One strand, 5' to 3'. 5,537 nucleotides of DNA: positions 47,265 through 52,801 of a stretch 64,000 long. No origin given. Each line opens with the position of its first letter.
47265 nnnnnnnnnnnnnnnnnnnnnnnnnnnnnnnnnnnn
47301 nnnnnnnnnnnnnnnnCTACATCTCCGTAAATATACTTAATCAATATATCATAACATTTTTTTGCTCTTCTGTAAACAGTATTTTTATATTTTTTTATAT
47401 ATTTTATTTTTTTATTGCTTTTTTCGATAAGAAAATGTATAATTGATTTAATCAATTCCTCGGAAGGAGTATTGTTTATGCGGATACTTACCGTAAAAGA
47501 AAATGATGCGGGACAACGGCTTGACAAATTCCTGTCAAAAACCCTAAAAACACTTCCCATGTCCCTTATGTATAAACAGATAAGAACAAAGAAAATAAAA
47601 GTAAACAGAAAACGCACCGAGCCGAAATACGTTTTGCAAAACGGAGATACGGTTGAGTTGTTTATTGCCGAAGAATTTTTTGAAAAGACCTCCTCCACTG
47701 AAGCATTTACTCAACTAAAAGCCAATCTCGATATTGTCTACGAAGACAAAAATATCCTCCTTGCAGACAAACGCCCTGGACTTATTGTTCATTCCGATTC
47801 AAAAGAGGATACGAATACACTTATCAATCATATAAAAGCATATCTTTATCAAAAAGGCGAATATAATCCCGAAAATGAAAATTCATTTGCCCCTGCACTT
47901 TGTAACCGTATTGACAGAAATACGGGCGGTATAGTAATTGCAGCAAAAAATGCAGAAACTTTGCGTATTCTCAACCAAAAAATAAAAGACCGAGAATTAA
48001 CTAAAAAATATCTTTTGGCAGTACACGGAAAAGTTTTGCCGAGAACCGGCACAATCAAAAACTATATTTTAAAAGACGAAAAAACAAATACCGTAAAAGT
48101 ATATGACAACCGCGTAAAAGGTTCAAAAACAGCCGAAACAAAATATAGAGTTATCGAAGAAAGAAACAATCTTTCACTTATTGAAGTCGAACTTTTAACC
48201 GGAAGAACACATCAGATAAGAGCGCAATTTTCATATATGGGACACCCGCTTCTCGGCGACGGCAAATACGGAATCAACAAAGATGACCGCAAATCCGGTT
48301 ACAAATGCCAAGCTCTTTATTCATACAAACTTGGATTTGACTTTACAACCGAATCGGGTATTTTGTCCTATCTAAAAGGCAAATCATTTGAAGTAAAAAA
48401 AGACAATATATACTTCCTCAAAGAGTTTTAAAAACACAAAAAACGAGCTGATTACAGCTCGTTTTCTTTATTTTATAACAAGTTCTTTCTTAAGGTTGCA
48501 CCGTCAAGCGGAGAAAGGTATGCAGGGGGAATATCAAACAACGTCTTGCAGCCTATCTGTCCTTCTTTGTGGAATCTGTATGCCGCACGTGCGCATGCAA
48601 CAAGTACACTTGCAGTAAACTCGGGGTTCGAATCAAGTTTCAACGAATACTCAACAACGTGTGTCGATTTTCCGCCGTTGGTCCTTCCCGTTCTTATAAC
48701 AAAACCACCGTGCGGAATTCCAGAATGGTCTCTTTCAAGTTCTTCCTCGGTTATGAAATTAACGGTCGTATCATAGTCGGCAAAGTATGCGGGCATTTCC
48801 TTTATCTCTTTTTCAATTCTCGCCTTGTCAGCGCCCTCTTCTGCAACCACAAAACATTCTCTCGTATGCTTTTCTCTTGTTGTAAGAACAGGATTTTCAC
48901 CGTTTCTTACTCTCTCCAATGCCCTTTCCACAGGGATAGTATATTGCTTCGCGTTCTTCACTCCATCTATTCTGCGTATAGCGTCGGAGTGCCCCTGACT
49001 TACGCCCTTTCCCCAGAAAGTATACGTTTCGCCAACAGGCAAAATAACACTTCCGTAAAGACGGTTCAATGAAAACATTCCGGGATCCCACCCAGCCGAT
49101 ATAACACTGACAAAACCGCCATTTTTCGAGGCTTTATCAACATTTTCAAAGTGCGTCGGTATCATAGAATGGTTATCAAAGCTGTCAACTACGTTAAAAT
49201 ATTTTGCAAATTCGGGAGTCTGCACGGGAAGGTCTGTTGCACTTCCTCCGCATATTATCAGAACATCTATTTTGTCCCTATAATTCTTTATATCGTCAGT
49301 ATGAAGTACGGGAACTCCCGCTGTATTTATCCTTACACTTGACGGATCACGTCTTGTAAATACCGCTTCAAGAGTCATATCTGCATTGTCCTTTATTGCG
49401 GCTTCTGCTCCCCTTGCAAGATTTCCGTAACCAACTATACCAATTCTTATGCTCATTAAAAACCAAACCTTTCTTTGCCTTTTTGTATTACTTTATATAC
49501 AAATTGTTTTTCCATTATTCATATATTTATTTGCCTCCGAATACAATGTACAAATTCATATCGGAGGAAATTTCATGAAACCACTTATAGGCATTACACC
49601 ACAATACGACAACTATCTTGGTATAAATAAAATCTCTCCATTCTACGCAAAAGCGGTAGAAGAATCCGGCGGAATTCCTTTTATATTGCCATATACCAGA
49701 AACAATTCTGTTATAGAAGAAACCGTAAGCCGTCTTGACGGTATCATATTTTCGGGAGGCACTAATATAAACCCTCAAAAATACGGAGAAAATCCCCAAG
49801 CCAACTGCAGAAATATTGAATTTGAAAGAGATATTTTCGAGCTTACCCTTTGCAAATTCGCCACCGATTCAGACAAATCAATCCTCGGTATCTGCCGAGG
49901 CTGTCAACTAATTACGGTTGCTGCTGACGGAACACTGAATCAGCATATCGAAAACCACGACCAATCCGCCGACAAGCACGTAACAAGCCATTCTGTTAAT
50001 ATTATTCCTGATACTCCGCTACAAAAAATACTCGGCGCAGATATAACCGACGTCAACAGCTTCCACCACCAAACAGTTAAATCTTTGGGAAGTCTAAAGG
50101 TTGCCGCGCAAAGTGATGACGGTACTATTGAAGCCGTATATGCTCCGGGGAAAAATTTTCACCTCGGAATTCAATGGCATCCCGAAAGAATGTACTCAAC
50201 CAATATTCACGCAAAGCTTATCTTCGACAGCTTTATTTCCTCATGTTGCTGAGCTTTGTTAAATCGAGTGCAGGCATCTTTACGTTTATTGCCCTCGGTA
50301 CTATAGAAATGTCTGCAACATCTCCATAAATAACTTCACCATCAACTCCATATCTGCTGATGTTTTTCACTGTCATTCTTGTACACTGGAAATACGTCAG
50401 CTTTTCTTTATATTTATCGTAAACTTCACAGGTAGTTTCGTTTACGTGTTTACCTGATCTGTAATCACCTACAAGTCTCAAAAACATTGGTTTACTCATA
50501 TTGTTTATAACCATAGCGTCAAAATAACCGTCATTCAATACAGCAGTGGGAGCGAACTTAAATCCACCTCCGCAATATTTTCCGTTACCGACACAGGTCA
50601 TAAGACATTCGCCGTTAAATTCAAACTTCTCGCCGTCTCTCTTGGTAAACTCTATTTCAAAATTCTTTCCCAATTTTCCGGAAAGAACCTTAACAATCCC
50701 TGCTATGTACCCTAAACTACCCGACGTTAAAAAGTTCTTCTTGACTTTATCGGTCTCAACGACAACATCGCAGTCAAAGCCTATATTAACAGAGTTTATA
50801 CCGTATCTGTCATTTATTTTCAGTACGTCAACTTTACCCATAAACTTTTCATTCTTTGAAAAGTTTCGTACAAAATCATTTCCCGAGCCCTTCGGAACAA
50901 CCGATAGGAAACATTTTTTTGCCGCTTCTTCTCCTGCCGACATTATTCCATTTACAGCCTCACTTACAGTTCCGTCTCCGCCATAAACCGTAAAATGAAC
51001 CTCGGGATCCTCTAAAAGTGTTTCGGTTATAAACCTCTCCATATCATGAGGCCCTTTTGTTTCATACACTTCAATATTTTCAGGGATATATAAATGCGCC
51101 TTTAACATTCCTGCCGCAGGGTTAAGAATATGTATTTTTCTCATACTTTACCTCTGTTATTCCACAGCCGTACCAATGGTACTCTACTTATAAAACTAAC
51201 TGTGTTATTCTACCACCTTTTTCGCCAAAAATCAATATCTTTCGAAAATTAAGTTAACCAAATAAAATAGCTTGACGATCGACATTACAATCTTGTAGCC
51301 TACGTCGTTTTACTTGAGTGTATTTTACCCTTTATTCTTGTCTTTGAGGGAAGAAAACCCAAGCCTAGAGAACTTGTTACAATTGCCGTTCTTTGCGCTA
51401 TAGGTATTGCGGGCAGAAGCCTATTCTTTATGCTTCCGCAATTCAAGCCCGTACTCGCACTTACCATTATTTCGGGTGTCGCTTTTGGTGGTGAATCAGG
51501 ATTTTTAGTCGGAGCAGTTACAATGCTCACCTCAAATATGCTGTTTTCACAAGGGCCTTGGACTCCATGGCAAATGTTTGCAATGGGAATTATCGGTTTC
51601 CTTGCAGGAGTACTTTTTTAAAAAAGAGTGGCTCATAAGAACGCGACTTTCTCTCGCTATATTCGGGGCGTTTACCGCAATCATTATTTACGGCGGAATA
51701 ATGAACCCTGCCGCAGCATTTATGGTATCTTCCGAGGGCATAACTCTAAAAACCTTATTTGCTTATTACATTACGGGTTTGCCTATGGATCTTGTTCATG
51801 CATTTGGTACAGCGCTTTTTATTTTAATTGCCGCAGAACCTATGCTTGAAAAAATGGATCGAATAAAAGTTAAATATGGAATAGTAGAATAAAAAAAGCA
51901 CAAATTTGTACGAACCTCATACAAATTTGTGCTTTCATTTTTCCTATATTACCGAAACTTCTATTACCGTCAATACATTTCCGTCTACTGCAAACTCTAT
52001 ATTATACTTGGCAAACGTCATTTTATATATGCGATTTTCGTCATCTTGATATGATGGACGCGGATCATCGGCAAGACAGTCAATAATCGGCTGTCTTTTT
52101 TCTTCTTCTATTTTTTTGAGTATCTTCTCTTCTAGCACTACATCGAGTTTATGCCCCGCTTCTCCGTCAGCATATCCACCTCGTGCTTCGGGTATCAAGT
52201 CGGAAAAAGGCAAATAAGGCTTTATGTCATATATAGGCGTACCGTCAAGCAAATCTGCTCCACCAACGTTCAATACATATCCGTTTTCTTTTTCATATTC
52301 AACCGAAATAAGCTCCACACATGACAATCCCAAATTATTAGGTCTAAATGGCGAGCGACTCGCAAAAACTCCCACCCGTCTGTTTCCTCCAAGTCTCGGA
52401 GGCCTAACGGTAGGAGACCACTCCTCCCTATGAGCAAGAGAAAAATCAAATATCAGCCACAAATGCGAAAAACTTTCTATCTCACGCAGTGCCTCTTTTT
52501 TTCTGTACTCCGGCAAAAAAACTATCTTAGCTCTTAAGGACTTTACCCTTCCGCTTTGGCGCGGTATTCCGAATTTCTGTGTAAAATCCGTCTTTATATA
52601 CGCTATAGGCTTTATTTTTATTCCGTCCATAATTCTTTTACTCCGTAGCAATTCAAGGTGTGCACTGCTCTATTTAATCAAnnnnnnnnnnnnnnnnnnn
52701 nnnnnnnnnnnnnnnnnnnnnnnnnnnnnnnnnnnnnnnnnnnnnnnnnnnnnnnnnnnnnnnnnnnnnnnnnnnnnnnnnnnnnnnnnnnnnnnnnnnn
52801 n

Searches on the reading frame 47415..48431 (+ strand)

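Call 60: search_protein_families(library=pfam, proteins=[window:47415-48431:+], max_evalue=0.000001)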
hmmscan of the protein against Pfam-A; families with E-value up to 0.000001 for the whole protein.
window:47415-48431:+ (338 aa): 1 family
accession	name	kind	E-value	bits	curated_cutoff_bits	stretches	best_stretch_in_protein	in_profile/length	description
PF00849.27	PseudoU_synth_2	-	1.9e-31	109.8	26.8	1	114-273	2-151/152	RNA pseudouridylate synthase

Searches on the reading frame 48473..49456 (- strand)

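Call 60: search_protein_families(library=pfam, proteins=[window:48473-49456:-], max_evalue=0.000001)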
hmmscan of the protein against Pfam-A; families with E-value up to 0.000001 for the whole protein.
window:48473-49456:- (327 aa): 1 family
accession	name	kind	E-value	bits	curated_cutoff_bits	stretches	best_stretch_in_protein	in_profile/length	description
PF16654.10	DAPDH_C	-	2.7e-79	264.9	30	1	122-276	1-154/154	Diaminopimelic acid dehydrogenase C-terminal domain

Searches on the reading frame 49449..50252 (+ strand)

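Call 60: search_protein_families(library=pfam, proteins=[window:49449-50252:+], max_evalue=0.000001)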
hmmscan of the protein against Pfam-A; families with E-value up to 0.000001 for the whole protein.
window:49449-50252:+ (267 aa): 2 families
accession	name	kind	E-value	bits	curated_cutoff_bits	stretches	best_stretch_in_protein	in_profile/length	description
PF07722.19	Peptidase_C26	-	7.5e-58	196.3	20.5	1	45-246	1-219/219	Peptidase C26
PF00117.34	GATase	-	3.5e-12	46.8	22.8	1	81-263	28-188/190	Glutamine amidotransferase class-I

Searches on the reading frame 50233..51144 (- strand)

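Call 60: search_protein_families(library=pfam, proteins=[window:50233-51144:-], max_evalue=0.000001)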
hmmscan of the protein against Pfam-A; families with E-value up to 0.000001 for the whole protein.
window:50233-51144:- (303 aa): 2 families
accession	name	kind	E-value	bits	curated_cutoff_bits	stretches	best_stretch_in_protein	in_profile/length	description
PF19279.4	YegS_C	-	3.1e-17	63.2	27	1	118-288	2-156/158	YegS C-terminal NAD kinase beta sandwich-like domain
PF00781.29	DAGK_cat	-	5.8e-13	49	23.6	1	23-107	32-111/125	Diacylglycerol kinase catalytic domain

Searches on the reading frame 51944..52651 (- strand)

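Call 60: search_protein_families(library=pfam, proteins=[window:51944-52651:-], max_evalue=0.000001)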
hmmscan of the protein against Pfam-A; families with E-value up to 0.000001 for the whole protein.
window:51944-52651:- (235 aa): 2 families
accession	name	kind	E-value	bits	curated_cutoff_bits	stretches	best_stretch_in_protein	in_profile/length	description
PF01980.22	TrmO_N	-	5.8e-44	149.5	26.8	1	28-151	1-116/116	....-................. O N-terminal domain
PF18389.7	TrmO_C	-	1.4e-10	41.5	27.1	1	178-222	12-64/65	TrmO C-terminal domain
